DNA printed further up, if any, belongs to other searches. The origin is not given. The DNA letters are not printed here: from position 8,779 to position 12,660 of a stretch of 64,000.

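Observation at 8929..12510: Giant NHL-propeller / Ig-repeat LPXTG protein located immediately downstream of its probable sortase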

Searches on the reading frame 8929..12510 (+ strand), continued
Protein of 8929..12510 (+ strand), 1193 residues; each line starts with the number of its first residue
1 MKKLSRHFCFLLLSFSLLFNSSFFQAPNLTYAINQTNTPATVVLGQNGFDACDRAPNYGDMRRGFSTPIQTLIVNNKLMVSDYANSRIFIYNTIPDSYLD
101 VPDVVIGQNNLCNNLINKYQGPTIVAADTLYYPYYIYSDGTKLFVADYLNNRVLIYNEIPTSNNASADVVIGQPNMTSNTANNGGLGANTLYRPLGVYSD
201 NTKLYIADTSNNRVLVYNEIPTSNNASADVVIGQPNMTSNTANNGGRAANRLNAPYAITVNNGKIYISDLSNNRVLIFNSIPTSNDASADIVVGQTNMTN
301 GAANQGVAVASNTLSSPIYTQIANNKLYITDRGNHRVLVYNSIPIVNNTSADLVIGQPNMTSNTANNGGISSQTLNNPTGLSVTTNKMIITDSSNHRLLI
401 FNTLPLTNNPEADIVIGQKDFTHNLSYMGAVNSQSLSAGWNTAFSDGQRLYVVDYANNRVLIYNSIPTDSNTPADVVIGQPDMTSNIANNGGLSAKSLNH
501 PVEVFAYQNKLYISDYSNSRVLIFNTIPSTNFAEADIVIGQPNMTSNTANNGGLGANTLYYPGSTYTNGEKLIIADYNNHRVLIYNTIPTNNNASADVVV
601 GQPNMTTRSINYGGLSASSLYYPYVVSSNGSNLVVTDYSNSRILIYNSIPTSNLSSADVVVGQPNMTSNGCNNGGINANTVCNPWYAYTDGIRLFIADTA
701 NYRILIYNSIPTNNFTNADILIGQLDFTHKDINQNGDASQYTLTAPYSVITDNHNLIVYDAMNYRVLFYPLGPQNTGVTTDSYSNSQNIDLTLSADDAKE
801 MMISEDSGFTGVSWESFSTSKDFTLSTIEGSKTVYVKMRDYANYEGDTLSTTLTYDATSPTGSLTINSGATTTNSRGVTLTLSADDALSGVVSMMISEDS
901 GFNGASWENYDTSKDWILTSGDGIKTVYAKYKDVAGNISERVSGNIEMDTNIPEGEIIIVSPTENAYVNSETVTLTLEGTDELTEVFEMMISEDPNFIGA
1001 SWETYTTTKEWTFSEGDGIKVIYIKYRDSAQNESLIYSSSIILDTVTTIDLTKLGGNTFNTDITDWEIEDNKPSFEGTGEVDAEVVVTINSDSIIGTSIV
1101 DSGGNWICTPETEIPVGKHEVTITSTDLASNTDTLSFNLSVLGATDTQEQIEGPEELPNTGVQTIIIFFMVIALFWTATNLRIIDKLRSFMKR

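Call 30: predict_structure(alignment_id=A1)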
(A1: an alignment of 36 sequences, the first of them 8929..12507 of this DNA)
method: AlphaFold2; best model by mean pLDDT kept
length: 1193 residues; sequences in the alignment: 36
mean_pLDDT: 88.8   pTM: 0.72
mean pLDDT of the five models: 88.8, 86.8, 86.5, 77.3, 74.9
residues with pLDDT >= 90: 828; 70-90: 268; 50-70: 60; < 50: 37
segments of 3 or more residues with pLDDT < 50: 1-3, 18-28, 1143-1163
pLDDT, mean of each block of 10 residues (from residue 1): 56 56 44 89 92 88 93 95 94 92 93 78 80 95 96 97 96 95 95 96 96 97 97 95 92 96 96 97 95 95 94 97 95 97 95 97 94 96 94 96 95 95 91 89 93 96 95 96 94 95 95 97 97 97 96 95 95 97 97 97 94 93 94 96 97 96 95 94 96 96 97 97 95 89 95 94 94 93 93 93 94 93 92 95 94 93 89 88 90 93 91 91 90 92 89 72 57 78 79 85 85 76 85 83 73 79 74 83 84 79 83 79 80 82 41 39 56 70 73 56
secondary structure, 60 per line:
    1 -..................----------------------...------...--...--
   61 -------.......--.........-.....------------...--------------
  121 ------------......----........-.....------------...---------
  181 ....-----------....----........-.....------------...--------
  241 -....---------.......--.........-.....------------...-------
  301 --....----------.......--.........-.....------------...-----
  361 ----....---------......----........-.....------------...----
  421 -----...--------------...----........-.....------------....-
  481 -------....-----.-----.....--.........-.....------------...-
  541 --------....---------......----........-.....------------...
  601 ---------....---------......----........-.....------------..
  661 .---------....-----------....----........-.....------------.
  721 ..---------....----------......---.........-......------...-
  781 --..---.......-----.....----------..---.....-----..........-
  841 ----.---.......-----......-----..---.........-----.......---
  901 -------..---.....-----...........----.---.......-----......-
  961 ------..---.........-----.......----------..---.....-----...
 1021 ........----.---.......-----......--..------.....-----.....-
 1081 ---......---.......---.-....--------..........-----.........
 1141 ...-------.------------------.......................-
elements in order (helices of 4 or more, strands of 3 or more residues): H2-19 E42-44 E68-74 E77-82 E87-91 E104-106 E133-138 E143-147 E152-156 E169-171 H181-184 E196-199 E204-208 E213-217 E230-232 H242-245 E255-261 E264-269 E274-278 E291-293 H303-306 E317-323 E326-331 E336-340 E353-355 H365-368 E378-383 E388-392 E397-401 E414-416 E443-445 E450-454 E459-463 E476-479 H488-491 E503-507 E510-515 E520-524 E537-539 H549-552 E562-567 E572-576 E581-585 E598-600 H610-613 E623-628 E633-637 E642-646 E659-661 H671-674 E686-689 E694-698 E703-707 E720-722 H732-735 E746-751 E755-760 E765-770 E777-779 E788-794 E800-804 E820-824 E830-839 E849-855 E861-866 E877-885 E891-897 E913-917 E923-933 E942-948 E954-959 E972-980 E986-992 E1008-1012 E1018-1028 E1037-1043 E1049-1054 E1065-1069 E1075-1079 E1084-1089 E1093-1099 E1105-1108 E1117-1126 E1132-1143 H1170-1192

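Call 33: fold_search(model_id=the predicted structure, library=pdb)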
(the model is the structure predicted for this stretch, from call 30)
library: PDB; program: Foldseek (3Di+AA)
matches with E <= 10: 1888; with E <= 0.001: 528
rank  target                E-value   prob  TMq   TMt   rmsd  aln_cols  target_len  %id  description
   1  9ozi_A                1.6e-19  1.00  0.14  0.10  34.7      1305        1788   10  Cryo-EM structure of chicken ROS1 in apo-state. This is the complete map and model. (released 2026-02-25)
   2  9bfu_A                1.1e-17  1.00  0.12  0.10  38.6      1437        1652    9  Cryo-EM structure of Sevenless extracellular domain (composite map of the dimer, pH 4.6) (released 2025-01-29)
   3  8jxe_B                1.2e-17  1.00  0.16  0.13  41.8      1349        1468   10  rat megalin RAP complex head (released 2024-06-19)
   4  8jx8_B                1.9e-17  1.00  0.17  0.15  40.5      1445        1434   10  rat megalin head (released 2024-06-19)
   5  9cwm_A                2.1e-17  1.00  0.15  0.07  39.3      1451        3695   10  Cryo-EM structure of human Low-density lipoprotein receptor-related protein 2 (released 2025-08-06)
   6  8jx8_A                2.7e-17  1.00  0.16  0.14  39.6      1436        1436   10  rat megalin head (released 2024-06-19)
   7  9cwm_B                3.7e-17  1.00  0.15  0.07  41.1      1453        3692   10  Cryo-EM structure of human Low-density lipoprotein receptor-related protein 2 (released 2025-08-06)
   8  8jxe_A                3.9e-17  1.00  0.17  0.14  39.9      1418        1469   10  rat megalin RAP complex head (released 2024-06-19)
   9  9bfs_A                3.9e-17  1.00  0.15  0.12  38.6      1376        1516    9  Cryo-EM structure of Sevenless extracellular domain (dimer, pH 6.6) (released 2025-01-29)
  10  8em4_A                8.1e-17  1.00  0.15  0.06  40.3      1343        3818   10  Cryo-EM structure of LRP2 at pH 7.5 (released 2023-02-08)
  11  9qaw_A                1.6e-16  1.00  0.17  0.07  40.5      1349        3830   10  CryoEM structure of the human LRP2 receptor ectodomain in complex with LRPAP1 (released 2026-03-11)
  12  9ozc_A                2.2e-16  1.00  0.16  0.12  41.5      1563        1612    8  Cryo-EM structure of 1:2:1 ROS1/NEL/NICOL holo-complex, conformation 1. (released 2026-02-25)
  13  9pvp                  1.6e-15  1.00  0.16  0.12  33.8      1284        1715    9  Cryo-EM structure of receptor tyrosine kinase ROS1 extracellular domain (released 2026-02-25)
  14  9pwq_A                1.8e-15  1.00  0.16  0.12  35.3      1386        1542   10  Cryo-EM structure of receptor tyrosine kinase ROS1 extracellular domain in complex with NELL2 (released 2026-02-25)
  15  3va6_B                4.6e-15  1.00  0.16  0.24  24.0       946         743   11  Crystal Structure of the extracellular domain of the putative hybrid two component system BT4673 from B. thetaiotaomic (released 2012-06-13)
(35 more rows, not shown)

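Call 82: list_cluster_members(proteins=[window:8929-12507:+, P0001, P0002, P0003])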
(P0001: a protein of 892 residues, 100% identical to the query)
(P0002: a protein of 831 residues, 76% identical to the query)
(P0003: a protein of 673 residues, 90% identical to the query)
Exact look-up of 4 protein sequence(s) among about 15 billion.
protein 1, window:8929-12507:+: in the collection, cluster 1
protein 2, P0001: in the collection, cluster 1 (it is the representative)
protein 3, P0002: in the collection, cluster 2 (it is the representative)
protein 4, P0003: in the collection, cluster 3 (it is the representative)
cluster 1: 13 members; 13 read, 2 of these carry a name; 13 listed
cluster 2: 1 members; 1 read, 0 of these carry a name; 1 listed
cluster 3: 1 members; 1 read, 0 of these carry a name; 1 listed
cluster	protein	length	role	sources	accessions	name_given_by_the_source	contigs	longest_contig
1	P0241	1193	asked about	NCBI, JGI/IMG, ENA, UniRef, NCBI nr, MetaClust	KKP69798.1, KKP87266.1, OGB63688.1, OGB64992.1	hypothetical protein A2X44_04985 [candidate division CPR3 bacterium GWF2_35_18] | Bacterial Ig-like domain-containing protein n=1 Tax=candidate division CPR3 bacterium ... | MAG: hypothetical protein UR67_C0003G0076 [candidate division CPR3 bacterium ...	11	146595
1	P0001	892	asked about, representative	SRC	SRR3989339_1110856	-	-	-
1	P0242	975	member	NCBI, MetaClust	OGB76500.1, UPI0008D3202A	hypothetical protein A2476_05490, partial [candidate division CPR3 bacterium ... | status=active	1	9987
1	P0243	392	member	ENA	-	-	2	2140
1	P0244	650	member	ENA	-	-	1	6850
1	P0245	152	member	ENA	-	-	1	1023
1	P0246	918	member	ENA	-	-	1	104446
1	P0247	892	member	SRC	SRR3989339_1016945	-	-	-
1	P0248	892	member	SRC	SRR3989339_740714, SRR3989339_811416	-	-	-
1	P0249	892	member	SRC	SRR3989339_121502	-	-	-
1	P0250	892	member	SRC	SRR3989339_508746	-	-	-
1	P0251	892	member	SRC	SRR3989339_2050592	-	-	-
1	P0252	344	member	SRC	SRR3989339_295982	-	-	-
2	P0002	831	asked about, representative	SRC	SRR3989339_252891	-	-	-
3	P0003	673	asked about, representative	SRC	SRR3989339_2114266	-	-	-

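Call 85: find_encoding_contigs(protein=window:8929-12510:+, flank=6000, max_places=6)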
Protein window:8929-12510:+ (1193 aa): 18 contigs read that carry it; 6 places shown.
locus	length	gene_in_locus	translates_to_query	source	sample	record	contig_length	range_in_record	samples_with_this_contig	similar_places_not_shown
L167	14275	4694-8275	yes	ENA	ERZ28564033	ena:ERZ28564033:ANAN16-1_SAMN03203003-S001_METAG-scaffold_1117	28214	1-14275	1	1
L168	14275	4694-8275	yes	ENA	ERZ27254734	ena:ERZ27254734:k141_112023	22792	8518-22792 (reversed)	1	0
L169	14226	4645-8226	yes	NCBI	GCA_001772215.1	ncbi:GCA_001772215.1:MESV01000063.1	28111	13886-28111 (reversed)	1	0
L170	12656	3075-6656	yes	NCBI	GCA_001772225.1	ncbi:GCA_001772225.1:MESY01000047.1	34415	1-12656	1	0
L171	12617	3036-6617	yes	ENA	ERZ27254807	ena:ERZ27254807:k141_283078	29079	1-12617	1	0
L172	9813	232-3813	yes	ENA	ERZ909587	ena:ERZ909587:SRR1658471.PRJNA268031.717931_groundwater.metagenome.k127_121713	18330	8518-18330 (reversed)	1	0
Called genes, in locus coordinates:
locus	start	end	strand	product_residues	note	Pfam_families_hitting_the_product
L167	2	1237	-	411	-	PF09314:DUF1972, PF13439:Glyco_transf_4, PF13524:Glyco_trans_1_2 (faint), PF13579:Glyco_trans_4_4, PF20706:GT4-conflict, PF00534:Glycos_transf_1, PF13692:Glyco_trans_1_4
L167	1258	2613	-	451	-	PF02706:Wzz, PF01656:CbiA, PF10609:ParA, PF13614:AAA_31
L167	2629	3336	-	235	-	PF19567:CpsB_CapC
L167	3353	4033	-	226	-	PF04203:Sortase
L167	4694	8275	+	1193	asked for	PF01436:NHL (faint), PF17936:Big_6 (faint), PF19077:Big_13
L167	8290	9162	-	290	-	PF02899:Phage_int_SAM_1, PF13495:Phage_int_SAM_4 (weak), PF00589:Phage_integrase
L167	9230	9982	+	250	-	PF04977:DivIC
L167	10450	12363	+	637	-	PF06480:FtsH_ext, PF00004:AAA, PF07728:AAA_5 (faint), PF17862:AAA_lid_3, PF01434:Peptidase_M41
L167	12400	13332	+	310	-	PF02739:5_3_exonuc_N, PF01367:5_3_exonuc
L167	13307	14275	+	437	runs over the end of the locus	PF00476:DNA_pol_A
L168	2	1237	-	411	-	PF09314:DUF1972, PF13439:Glyco_transf_4, PF13524:Glyco_trans_1_2 (faint), PF13579:Glyco_trans_4_4, PF20706:GT4-conflict, PF00534:Glycos_transf_1, PF13692:Glyco_trans_1_4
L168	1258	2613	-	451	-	PF02706:Wzz, PF01656:CbiA, PF10609:ParA, PF13614:AAA_31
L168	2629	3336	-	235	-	PF19567:CpsB_CapC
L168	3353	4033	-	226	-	PF04203:Sortase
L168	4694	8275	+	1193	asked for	PF01436:NHL (faint), PF17936:Big_6 (faint), PF19077:Big_13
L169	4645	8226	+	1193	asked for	PF01436:NHL (faint), PF17936:Big_6 (faint), PF19077:Big_13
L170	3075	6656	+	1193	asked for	PF01436:NHL (faint), PF17936:Big_6 (faint), PF19077:Big_13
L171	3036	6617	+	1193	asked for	PF01436:NHL (faint), PF17936:Big_6 (faint), PF19077:Big_13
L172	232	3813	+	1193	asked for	PF01436:NHL (faint), PF17936:Big_6 (faint), PF19077:Big_13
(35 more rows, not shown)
